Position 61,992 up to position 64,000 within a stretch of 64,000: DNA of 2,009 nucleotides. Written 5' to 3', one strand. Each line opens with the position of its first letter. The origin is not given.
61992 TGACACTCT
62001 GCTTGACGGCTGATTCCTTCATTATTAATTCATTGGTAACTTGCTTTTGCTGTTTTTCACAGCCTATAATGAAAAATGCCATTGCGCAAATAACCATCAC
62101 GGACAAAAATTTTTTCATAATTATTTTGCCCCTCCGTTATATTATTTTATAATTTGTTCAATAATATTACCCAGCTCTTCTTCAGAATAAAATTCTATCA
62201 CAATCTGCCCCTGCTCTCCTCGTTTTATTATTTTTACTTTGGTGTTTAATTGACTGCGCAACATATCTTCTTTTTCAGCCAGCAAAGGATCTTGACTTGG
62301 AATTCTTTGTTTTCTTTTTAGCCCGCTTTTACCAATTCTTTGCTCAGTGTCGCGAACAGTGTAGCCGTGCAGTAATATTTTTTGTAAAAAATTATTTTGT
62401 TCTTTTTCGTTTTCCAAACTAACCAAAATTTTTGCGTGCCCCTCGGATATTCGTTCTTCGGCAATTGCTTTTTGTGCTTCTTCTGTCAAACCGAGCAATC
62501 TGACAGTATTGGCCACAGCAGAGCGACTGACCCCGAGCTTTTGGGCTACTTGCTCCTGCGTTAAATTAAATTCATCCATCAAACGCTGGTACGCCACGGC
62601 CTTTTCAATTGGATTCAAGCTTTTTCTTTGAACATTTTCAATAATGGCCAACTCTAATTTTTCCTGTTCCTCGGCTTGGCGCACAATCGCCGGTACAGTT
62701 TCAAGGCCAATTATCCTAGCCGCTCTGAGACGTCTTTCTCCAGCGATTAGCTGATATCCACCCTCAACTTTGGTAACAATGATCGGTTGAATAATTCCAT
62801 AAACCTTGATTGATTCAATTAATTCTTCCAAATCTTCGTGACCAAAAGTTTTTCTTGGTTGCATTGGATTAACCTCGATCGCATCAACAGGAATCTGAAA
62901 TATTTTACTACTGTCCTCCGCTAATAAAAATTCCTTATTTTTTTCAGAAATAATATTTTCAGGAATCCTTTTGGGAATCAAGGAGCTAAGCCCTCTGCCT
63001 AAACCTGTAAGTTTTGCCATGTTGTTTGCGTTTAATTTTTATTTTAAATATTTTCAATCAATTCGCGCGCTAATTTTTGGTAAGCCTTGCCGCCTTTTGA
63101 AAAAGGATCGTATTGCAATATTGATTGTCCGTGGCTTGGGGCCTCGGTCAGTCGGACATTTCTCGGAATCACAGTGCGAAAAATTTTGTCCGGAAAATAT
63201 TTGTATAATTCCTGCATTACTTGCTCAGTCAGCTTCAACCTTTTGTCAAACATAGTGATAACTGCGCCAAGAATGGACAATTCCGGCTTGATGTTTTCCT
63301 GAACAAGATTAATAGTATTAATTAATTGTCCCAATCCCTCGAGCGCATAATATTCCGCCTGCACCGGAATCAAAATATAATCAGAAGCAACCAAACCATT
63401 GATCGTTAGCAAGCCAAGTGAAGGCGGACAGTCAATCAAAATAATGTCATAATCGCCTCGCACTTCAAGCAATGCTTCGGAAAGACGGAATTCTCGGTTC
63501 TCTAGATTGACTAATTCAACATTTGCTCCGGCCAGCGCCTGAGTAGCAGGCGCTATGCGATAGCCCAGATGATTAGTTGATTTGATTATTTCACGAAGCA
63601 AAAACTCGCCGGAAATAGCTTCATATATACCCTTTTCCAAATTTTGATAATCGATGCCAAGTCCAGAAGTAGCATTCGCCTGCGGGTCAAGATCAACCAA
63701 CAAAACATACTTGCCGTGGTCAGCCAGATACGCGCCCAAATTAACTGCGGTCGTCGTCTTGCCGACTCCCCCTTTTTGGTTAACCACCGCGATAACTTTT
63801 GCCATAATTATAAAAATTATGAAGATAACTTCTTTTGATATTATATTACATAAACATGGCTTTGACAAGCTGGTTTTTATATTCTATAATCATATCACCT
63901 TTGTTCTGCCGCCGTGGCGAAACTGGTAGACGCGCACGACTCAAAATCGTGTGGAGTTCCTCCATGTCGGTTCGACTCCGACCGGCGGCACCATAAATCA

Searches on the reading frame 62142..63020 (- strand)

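Call 62: search_protein_families(library=pfam, proteins=[window:62142-63020:-], max_evalue=0.001)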
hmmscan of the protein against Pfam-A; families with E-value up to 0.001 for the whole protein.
window:62142-63020:- (292 aa): 6 families
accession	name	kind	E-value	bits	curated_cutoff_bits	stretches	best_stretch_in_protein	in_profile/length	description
PF17762.8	HTH_ParB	-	3.1e-36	124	22.6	1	134-231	2-99/102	ParB HTH domain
PF02195.25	ParB_N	-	1.5e-32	111.9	26.3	1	40-131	3-95/95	ParB N-terminal domain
PF01381.28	HTH_3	-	1.3e-05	25.5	23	1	146-170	3-27/55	Helix-turn-helix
PF23552.2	ParB_C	-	1.9e-05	24.4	23.8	1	244-290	2-49/50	ParB dimerisation domain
PF04545.22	Sigma70_r4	-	0.00012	21.9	24.1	1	134-169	4-37/50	Sigma-70, region 4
PF20432.4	Xre-like-HTH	-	0.00091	19.9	25.8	0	142-170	13-41/63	Antitoxin Xre-like helix-turn-helix domain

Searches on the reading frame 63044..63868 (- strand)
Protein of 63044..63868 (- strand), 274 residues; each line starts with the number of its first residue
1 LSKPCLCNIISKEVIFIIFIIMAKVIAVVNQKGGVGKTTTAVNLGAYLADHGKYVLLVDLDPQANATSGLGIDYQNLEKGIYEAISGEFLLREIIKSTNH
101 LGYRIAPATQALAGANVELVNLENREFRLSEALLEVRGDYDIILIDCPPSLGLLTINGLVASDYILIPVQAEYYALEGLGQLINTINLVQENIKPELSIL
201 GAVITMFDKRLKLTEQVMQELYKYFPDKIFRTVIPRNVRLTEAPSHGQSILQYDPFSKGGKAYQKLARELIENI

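Call 62: search_protein_families(library=pfam, proteins=[window:63044-63868:-], max_evalue=0.001)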
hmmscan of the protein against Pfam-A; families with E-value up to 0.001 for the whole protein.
window:63044-63868:- (274 aa): 8 families
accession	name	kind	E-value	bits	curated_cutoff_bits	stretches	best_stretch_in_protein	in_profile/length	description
PF13614.12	AAA_31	-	5.6e-65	219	27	1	23-199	1-177/177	AAA domain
PF01656.29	CbiA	-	2.1e-30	105.7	25.4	1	26-250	1-125/125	CobQ/CobB/MinD/ParA nucleotide binding domain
PF00142.24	Fer4_NifH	-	3.2e-11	43.7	25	1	29-68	5-44/271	4Fe-4S iron sulfur cluster binding proteins, NifH/frxC family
PF09140.17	MipZ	-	7.5e-10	39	20.7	1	25-63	2-40/262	ATPase MipZ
PF06564.18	CBP_BcsQ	-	1.2e-09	38.5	21.3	1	25-267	3-230/234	Cellulose biosynthesis protein BcsQ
PF10609.15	ParA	-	5e-09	36.4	27.1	1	23-61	3-41/246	NUBPL iron-transfer P-loop NTPase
PF02374.21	ArsA_ATPase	-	1.1e-07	31.8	24.3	1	28-71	5-48/305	Anion-transporting ATPase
PF07015.17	VirC1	-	0.00025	20.9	24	0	24-61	2-39/231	VirC1 protein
